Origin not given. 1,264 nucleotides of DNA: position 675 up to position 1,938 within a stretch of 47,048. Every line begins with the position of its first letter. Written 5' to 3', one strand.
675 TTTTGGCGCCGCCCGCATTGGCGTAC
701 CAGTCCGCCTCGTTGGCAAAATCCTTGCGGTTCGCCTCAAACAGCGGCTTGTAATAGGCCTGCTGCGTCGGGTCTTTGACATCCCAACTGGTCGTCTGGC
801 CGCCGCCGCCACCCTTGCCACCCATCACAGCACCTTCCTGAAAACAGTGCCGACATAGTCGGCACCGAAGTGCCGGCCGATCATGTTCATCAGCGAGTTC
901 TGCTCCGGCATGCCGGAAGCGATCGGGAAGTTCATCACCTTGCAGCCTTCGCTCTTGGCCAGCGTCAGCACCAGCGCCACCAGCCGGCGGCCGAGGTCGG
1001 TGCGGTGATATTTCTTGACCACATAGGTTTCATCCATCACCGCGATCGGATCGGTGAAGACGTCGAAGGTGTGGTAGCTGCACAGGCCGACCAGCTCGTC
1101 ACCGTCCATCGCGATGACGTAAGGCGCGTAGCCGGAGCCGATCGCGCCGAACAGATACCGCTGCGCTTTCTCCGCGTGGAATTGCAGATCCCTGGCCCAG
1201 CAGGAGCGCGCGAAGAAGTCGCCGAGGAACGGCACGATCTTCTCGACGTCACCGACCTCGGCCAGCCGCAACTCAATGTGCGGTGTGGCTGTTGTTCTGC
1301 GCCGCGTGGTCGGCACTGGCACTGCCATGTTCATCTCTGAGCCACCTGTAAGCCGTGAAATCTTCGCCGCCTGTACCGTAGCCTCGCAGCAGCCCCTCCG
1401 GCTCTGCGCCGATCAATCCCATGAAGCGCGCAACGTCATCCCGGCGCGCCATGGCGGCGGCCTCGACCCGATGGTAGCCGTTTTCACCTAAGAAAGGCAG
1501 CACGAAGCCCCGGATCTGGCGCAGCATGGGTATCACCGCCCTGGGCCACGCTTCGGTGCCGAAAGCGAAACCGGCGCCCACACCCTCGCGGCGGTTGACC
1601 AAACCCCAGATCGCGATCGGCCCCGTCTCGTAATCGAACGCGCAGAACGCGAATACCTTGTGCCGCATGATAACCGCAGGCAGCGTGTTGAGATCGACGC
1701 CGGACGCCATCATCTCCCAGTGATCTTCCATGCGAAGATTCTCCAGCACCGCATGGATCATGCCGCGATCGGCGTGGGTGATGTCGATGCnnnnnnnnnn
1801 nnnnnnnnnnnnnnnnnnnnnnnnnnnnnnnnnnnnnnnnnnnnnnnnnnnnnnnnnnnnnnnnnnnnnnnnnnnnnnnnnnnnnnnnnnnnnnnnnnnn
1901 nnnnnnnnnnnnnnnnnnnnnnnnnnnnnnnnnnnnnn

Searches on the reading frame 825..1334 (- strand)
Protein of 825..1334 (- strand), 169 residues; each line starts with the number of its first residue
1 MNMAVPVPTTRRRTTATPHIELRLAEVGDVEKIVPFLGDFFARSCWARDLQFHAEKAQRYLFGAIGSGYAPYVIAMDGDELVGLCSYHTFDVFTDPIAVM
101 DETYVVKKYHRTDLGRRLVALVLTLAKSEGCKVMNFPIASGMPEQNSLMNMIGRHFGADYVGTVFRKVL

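Call 8: search_protein_families(library=phrogs, max_evalue=0.01, proteins=[window:825-1334:-])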
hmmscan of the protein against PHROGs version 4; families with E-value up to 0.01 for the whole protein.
window:825-1334:- (169 aa): 2 families
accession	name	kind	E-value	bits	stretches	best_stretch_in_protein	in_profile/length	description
phrog_1249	-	other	7.6e-10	39.8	1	20-153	8-145/180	acetyltransferase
phrog_3810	-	other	0.00013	23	1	73-135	62-123/155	acetyltransferase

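Call 9: search_protein_families(library=pfam, max_evalue=0.01, proteins=[window:825-1334:-])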
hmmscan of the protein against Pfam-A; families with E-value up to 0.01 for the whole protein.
window:825-1334:- (169 aa): 4 families
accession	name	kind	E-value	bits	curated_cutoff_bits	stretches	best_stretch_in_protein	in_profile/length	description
PF00583.31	Acetyltransf_1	-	8.9e-08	32.9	20.7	1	66-134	29-96/116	Acetyltransferase (GNAT) family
PF13508.13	Acetyltransf_7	-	0.00035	21.3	27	1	72-134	5-65/84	Acetyltransferase (GNAT) domain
PF14542.12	Acetyltransf_CG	-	0.0006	20.3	30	1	72-134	2-61/80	GCN5-related N-acetyl-transferase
PF13673.13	Acetyltransf_10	-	0.003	18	23.6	1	67-132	28-86/128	Acetyltransferase (GNAT) domain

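Call 55: search_solved_structures(query=A4, max_evalue=1, show_alignments=2)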
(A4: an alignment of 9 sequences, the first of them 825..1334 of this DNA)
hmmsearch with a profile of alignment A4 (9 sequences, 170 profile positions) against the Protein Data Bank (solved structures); distinct sequences matched with E-value up to 1: 96 (the best 60 are shown).
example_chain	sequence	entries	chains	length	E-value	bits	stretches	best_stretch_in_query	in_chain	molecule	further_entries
8a9n_A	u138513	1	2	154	2.1e-09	40.7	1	17-155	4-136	Acetyltransferase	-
8a9o_A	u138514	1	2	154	3e-09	40.2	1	17-151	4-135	DpA polyamine acetyltransferase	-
1z4e_A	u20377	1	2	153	8.5e-09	38.7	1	20-147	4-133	transcriptional regulator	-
3jvn_A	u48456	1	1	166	3.4e-08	36.8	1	23-140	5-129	Acetyltransferase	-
1yr0_A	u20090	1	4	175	4e-08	36.5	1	20-164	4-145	phosphinothricin acetyltransferase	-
4evy_A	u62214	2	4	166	5.7e-08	36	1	58-143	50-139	Aminoglycoside N(6')-acetyltransferase type 1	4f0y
3f8k_A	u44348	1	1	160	6.2e-08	35.9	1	20-161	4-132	Protein acetyltransferase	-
3dr6_A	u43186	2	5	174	9.6e-08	35.3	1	21-150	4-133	yncA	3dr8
4e8o_A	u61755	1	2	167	1.3e-07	34.9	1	86-151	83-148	Aac(6')-Ih protein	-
4j3g_A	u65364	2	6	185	2e-07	34.3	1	9-164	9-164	GCN5-related N-acetyltransferase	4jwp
5t7d_A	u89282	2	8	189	4.8e-07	33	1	21-164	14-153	Phosphinothricin N-acetyltransferase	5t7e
5jtf_A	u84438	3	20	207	4.9e-07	33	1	20-142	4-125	Putative Phosphinothricin N-acetyltransferase | Phosphinothricin N-acetyltransferase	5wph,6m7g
1yvo_A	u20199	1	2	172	2.1e-06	30.9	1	22-163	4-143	conserved hypothetical protein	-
2bl1_A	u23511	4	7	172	2.4e-06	30.7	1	22-163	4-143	PUTATIVE PHOSPHINOTHRICIN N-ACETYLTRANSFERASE PA4866 | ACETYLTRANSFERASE PA4866 FROM P. AERUGINOSA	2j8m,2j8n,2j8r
3h4q_A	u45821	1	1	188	7.3e-06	29.1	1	23-163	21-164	putative acetyltransferase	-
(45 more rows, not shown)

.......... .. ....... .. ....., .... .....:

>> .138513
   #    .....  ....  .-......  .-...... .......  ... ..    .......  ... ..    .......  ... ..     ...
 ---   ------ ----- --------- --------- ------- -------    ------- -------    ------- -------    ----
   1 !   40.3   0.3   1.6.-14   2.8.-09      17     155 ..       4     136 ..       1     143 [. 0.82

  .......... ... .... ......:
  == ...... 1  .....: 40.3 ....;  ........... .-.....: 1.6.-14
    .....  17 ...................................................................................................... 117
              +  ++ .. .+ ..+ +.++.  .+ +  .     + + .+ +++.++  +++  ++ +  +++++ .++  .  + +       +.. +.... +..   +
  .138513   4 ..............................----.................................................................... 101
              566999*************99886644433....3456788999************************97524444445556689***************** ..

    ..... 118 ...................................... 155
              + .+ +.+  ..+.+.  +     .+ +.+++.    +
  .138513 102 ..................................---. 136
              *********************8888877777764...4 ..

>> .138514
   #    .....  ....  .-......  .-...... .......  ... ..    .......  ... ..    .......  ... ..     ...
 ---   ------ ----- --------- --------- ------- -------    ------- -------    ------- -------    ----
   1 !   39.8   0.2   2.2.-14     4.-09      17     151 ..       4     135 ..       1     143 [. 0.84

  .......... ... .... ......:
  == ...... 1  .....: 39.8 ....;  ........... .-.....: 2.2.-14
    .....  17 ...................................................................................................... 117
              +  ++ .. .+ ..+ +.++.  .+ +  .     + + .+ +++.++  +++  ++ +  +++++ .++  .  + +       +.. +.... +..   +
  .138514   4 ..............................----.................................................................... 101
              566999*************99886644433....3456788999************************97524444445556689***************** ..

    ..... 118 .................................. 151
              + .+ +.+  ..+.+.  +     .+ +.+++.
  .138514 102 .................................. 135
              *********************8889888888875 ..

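Call 56: search_protein_families(library=ncbifam, max_evalue=1, proteins=[window:825-1334:-])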
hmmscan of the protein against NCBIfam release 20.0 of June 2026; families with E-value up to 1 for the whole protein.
window:825-1334:- (169 aa): 5 families
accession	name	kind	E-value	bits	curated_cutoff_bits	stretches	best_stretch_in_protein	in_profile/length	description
NF005840.0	PRK07757.1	equivalog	0.0052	16.7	154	1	72-132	44-101/153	N-acetyltransferase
NF043067.1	AAC_6p_group_E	equivalog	0.0059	16.5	140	1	93-133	66-106/140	aminoglycoside 6'-N-acetyltransferase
NF000021.4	AAC_6p_Serra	exception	0.045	13.5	310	1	94-133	72-111/146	aminoglycoside 6'-N-acetyltransferase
NF000224.3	AAC_6p_Acine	exception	0.092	12.8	225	1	94-133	72-111/146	AAC(6')-Ighjkrstuvwx family aminoglycoside N-acetyltransferase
TIGR03486.1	cas_csx13_C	hypoth_equivalog_domain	0.14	12.5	47.4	1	18-56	89-127/152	CRISPR-associated protein Cas8a1/Csx13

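Call 75: find_homologous_proteins(query=window:825-1334:-, max_evalue=0.00001)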
Query window:825-1334:- (169 aa): 102 proteins with E <= 0.00001 among 181 candidates.
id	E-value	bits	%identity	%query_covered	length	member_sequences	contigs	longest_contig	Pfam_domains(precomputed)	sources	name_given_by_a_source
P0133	2.1e-104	365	96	100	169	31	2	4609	PF00583.32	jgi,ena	-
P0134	1.1e-93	330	85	100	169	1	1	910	PF00583.32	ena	-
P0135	1.7e-88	313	82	100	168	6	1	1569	PF13508.14,PF00583.32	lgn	-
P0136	2.3e-84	299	80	100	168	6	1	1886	PF00583.32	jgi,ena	-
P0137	4.5e-84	298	80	99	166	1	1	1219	PF00583.32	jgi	jgi:GNAT superfamily N-acetyltransferase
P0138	1.1e-83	297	81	100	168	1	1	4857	PF00583.32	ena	-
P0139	1.2e-83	297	82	93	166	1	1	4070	PF00583.32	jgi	jgi:GNAT superfamily N-acetyltransferase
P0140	3.4e-83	296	79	100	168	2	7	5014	PF00583.32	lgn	-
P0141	1.5e-82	293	86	86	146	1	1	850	PF00583.32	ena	-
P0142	2.1e-75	270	74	93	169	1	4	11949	PF00583.32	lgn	-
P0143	3.0e-72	260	70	97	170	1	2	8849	PF00583.32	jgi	jgi:GNAT superfamily N-acetyltransferase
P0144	1.2e-70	255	72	94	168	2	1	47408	PF00583.32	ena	-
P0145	3.6e-68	247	68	100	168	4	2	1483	PF14542.13,PF00583.32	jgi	jgi:GNAT superfamily N-acetyltransferase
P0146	9.3e-68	245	66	99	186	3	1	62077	PF13420.14,PF00583.32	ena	-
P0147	1.3e-67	245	71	91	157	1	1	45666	PF00583.32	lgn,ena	-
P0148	7.2e-67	242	67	100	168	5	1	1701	PF14542.13,PF00583.32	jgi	jgi:GNAT superfamily N-acetyltransferase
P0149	9.3e-67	242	72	88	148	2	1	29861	PF00583.32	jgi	jgi:GNAT superfamily N-acetyltransferase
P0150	1.3e-65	238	73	86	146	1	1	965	PF14542.13,PF00583.32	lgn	-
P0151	7.6e-65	236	66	100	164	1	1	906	PF00583.32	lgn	-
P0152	3.1e-64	234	64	100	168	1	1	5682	PF00583.32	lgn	-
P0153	4.8e-64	233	60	100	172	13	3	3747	PF00583.32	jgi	jgi:GNAT superfamily N-acetyltransferase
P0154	1.4e-63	232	65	95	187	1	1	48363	PF00583.32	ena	-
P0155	2.0e-63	231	64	100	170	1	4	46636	PF00583.32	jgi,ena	-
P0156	2.7e-63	231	62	100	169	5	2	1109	PF14542.13,PF00583.32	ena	-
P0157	4.2e-63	230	60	100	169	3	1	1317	PF00583.32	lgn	-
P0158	1.6e-62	228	74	81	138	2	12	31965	PF00583.32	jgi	jgi:GNAT superfamily N-acetyltransferase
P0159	1.9e-62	228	59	100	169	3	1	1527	PF13508.14,PF14542.13,PF00583.32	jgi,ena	-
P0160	2.3e-62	228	60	100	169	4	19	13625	PF14542.13,PF00583.32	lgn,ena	-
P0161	2.4e-62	228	61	100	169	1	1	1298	PF14542.13,PF00583.32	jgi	jgi:GNAT superfamily N-acetyltransferase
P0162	2.6e-62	228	62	99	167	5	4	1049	PF00583.32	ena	-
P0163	2.8e-62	228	59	100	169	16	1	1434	PF14542.13,PF00583.32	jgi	jgi:GNAT superfamily N-acetyltransferase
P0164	2.8e-62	228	63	100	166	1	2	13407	PF13508.14,PF00583.32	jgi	jgi:GNAT superfamily N-acetyltransferase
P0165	4.7e-62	227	62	100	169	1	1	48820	PF13508.14,PF14542.13,PF00583.32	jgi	jgi:GNAT superfamily N-acetyltransferase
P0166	7.0e-62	226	62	100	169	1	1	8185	PF00583.32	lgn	-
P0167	8.4e-62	226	61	100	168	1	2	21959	PF00583.32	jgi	jgi:GNAT superfamily N-acetyltransferase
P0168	1.5e-61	225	62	100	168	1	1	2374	PF00583.32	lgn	-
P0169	2.2e-61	225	62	100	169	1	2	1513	PF00583.32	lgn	-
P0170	2.8e-61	224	62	99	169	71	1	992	PF14542.13,PF00583.32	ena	-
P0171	3.3e-61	224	62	100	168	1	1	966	PF00583.32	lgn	-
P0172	3.8e-61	224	60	100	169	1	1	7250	PF00583.32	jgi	-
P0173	4.3e-61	224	62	100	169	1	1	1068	PF00583.32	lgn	-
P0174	4.5e-61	224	58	100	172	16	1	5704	PF00583.32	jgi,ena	-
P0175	5.1e-61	223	61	100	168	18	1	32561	PF14542.13,PF00583.32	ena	-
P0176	5.3e-61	223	64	100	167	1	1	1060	PF00583.32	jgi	jgi:GNAT superfamily N-acetyltransferase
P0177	6.0e-61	223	57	100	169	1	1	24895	PF00583.32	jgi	jgi:GNAT superfamily N-acetyltransferase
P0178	3.2e-60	221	58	100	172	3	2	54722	PF00583.32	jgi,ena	-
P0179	4.3e-60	220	58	100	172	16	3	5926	PF14542.13,PF00583.32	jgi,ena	jgi:GNAT superfamily N-acetyltransferase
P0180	4.4e-60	220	64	100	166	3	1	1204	PF00583.32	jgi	jgi:GNAT superfamily N-acetyltransferase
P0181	4.4e-60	220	61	100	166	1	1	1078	PF13420.14,PF00583.32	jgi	jgi:GNAT superfamily N-acetyltransferase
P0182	4.8e-60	220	59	100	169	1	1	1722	PF14542.13,PF00583.32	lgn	-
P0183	6.1e-60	220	58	100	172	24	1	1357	PF00583.32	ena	-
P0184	7.6e-60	220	62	100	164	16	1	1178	PF00583.32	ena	-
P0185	1.0e-59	219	59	100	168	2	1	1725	PF00583.32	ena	-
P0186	1.9e-59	218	64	94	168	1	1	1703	PF00583.32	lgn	-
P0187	3.0e-59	218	59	100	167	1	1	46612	PF00583.32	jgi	jgi:GNAT superfamily N-acetyltransferase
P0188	5.1e-59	217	62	100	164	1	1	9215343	PF00583.32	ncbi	ncbi:GNAT family N-acetyltransferase [Bradyrhizobium diazoefficiens]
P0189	5.7e-59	217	60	100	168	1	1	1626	PF00583.32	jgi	jgi:GNAT superfamily N-acetyltransferase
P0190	5.8e-59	217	63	93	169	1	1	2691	PF00583.32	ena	-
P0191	5.9e-59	217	61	100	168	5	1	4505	PF00583.32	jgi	jgi:GNAT superfamily N-acetyltransferase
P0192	1.0e-58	216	59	100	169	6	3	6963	PF14542.13,PF00583.32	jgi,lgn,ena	-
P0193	1.4e-58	216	62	89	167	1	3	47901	PF00583.32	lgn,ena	-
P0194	1.5e-58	215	62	100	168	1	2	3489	PF00583.32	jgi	jgi:GNAT superfamily N-acetyltransferase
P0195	1.5e-58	215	63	93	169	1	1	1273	PF00583.32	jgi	jgi:GNAT superfamily N-acetyltransferase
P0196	1.7e-58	215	59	100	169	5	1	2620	PF00583.32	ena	-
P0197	2.1e-58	215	61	100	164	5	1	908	PF00583.32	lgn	-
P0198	9.1e-58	213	59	100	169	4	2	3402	PF00583.32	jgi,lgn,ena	-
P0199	1.3e-57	212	57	100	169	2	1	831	PF00583.32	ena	-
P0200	3.3e-57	211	58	100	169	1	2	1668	PF00583.32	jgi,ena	jgi:hypothetical protein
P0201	6.6e-57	210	60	100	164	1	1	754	PF00583.32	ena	-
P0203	1.1e-56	209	59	93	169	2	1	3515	PF00583.32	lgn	-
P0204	1.4e-56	209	59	100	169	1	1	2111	PF00583.32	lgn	-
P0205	1.5e-56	209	58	100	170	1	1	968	PF00583.32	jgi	jgi:GNAT superfamily N-acetyltransferase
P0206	2.1e-56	208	60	100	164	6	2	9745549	PF00583.32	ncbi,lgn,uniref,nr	ncbi:GNAT family N-acetyltransferase [Bradyrhizobium japonicum]|uniref:GNAT family N-acetyltransfera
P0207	2.0e-55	205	61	88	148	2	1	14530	PF13420.14,PF00583.32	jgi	jgi:GNAT superfamily N-acetyltransferase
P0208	3.2e-55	205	63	88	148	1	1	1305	PF00583.32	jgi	jgi:GNAT superfamily N-acetyltransferase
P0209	1.3e-54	203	64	86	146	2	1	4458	PF00583.32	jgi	jgi:GNAT superfamily N-acetyltransferase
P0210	1.4e-54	203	62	86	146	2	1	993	PF14542.13,PF00583.32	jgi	jgi:GNAT superfamily N-acetyltransferase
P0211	2.7e-54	202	62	88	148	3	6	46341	PF14542.13,PF00583.32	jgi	jgi:GNAT superfamily N-acetyltransferase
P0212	1.2e-53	199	55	100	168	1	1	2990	PF00583.32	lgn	-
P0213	2.8e-53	198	58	93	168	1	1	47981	PF00583.32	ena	-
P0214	7.5e-53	197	63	84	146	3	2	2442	PF00583.32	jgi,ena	-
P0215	1.9e-52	196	56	100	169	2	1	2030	PF00583.32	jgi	jgi:GNAT superfamily N-acetyltransferase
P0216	3.4e-52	195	56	91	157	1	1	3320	PF00583.32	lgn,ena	-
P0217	9.2e-52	193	54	99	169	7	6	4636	PF00583.32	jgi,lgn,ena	-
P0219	7.0e-50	187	59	86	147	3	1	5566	PF00583.32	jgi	jgi:GNAT superfamily N-acetyltransferase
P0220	2.8e-47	179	56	88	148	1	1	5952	PF00583.32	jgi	jgi:GNAT superfamily N-acetyltransferase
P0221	1.7e-42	163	64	71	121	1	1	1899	PF00583.32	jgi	jgi:GNAT superfamily N-acetyltransferase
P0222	5.3e-42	162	62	71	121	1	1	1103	PF00583.32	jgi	jgi:GNAT superfamily N-acetyltransferase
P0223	8.1e-42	161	62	68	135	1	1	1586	PF14542.13,PF00583.32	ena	-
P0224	1.2e-41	160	64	71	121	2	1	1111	PF00583.32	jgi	jgi:GNAT superfamily N-acetyltransferase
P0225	1.2e-41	160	71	58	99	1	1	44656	PF14542.13,PF00583.32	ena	-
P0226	3.8e-37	146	49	100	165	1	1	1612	PF00583.32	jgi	jgi:GNAT superfamily N-acetyltransferase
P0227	3.2e-33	133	44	100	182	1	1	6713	PF00583.32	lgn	-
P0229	2.0e-31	127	42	97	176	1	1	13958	PF13508.14,PF00583.32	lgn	-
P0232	9.8e-29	118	40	92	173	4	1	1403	PF00583.32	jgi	jgi:predicted N-acetyltransferase YhbS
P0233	1.4e-25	108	77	39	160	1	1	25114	PF00583.32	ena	-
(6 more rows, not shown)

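Call 83: predict_structure(alignment_id=A6)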
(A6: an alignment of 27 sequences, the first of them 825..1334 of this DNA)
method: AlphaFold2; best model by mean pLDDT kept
length: 169 residues; sequences in the alignment: 27
mean_pLDDT: 89.9   pTM: 0.82
mean pLDDT of the five models: 89.9, 87.9, 87.7, 87.0, 86.4
residues with pLDDT >= 90: 130; 70-90: 25; 50-70: 7; < 50: 7
segments of 3 or more residues with pLDDT < 50: 1-3, 10-12
pLDDT, mean of each block of 10 residues (from residue 1): 49 76 97 95 91 97 90 96 96 95 90 95 96 91 86 95 94
secondary structure, 60 per line:
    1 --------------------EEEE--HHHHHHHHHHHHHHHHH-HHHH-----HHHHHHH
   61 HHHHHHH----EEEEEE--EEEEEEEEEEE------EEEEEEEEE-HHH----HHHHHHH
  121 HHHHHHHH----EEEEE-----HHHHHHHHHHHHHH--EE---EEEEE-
elements in order: E21-24 H27-43 H45-48 H54-67 E72-77 E80-90 E97-105 H114-128 E133-137 H143-156 E164-168

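Call 85: fold_search(model_id=the predicted structure, library=pdb)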
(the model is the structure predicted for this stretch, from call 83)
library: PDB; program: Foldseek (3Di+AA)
matches with E <= 10: 1337; with E <= 0.001: 653
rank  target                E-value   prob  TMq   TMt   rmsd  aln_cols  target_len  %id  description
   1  8osp_A                3.4e-08  1.00  0.69  0.67   4.1       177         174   15  GCN5-related N-Acetyltransferase from Lactobacillus curiae (released 2023-07-05)
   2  8a9n_B                7.5e-08  1.00  0.67  0.75   5.9       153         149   16  Structure of DpA polyamine acetyltransferase in complex with 1,3-DAP (released 2023-07-12)
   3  4u9w_A                1.1e-07  1.00  0.57  0.50   4.5       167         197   12  Crystal Structure of NatD bound to H4/H2A peptide and CoA (released 2015-01-28)
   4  8a9o_B                1.3e-07  1.00  0.67  0.75   5.9       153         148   16  Structure of the polyamine acetyltransferase DpA (released 2023-07-12)
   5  8a9o_A                1.5e-07  1.00  0.65  0.73   5.5       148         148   16  Structure of the polyamine acetyltransferase DpA (released 2023-07-12)
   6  8a9n_A                1.6e-07  1.00  0.67  0.74   6.1       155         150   16  Structure of DpA polyamine acetyltransferase in complex with 1,3-DAP (released 2023-07-12)
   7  8yv7_A                1.7e-07  1.00  0.65  0.68   5.2       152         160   15  X-ray structure of Thialysine N-epsilon-acetyltransferase from Caenorhabditis elegans (released 2025-04-02)
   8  4jwp_A                1.8e-07  1.00  0.68  0.69   3.4       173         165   18  Crystal structure of Ribosomal-protein-alanine N-acetyltransferase from Brucella melitensis in complex with Acetyl CoA (released 2013-05-01)
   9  3fix_A                1.9e-07  1.00  0.63  0.64   4.9       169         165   15  Crystal structure of a putative n-acetyltransferase (ta0374) from thermoplasma acidophilum (released 2009-01-13)
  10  7kpu_D                2.1e-07  1.00  0.60  0.53   4.2       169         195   11  Crystal structure of human NatD (NAA40) bound to a bisubstrate analogue with a C-3 linker (released 2021-06-16)
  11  4u9w_D                2.2e-07  1.00  0.56  0.50   4.6       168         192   13  Crystal Structure of NatD bound to H4/H2A peptide and CoA (released 2015-01-28)
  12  2eui_A                2.7e-07  1.00  0.65  0.71   5.1       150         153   13  Crystal structure of a probable acetyltransferase (released 2005-12-06)
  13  4j3g_D                3.2e-07  1.00  0.65  0.67   6.8       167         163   18  Crystal structure of Ribosomal-protein-alanine N-acetyltransferase from Brucella melitensis (released 2013-03-13)
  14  5u08_B                3.4e-07  1.00  0.68  0.76   3.4       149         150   11  Crystal structure of an aminoglycoside acetyltransferase meta-AAC0020 from an uncultured soil metagenomic sample in co (released 2017-02-08)
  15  9syr_Nd               3.4e-07  1.00  0.58  0.44   4.8       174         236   11  Human quaternary complex of a translating 80S ribosome, NAC, MetAP1 and NatD (released 2025-12-17)
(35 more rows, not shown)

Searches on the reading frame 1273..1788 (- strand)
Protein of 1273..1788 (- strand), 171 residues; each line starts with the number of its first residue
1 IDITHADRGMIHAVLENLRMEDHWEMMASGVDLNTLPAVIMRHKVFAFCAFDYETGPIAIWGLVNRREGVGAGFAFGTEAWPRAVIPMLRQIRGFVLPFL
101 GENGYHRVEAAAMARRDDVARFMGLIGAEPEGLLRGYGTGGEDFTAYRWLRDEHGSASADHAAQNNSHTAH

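Call 8: search_protein_families(library=phrogs, max_evalue=0.01, proteins=[window:1273-1788:-])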
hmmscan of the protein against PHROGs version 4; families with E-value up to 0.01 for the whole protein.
window:1273-1788:- (171 aa): 2 families
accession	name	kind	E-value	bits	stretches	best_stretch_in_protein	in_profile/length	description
phrog_308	-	head and packaging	3.8e-10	41.2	1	2-150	4-149/151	internal virion protein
phrog_4177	-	unknown function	2.2e-07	32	1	40-147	35-139/143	-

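Call 9: search_protein_families(library=pfam, max_evalue=0.01, proteins=[window:1273-1788:-])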
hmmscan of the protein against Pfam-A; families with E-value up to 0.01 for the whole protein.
window:1273-1788:- (171 aa): 0 families

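Call 48: search_protein_families(library=pfam, max_evalue=10, proteins=[window:1273-1788:-])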
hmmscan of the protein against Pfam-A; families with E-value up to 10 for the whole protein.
window:1273-1788:- (171 aa): 0 families

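Call 56: search_protein_families(library=ncbifam, max_evalue=1, proteins=[window:1273-1788:-])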
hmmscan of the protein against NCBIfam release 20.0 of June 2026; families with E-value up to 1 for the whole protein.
window:1273-1788:- (171 aa): 0 families
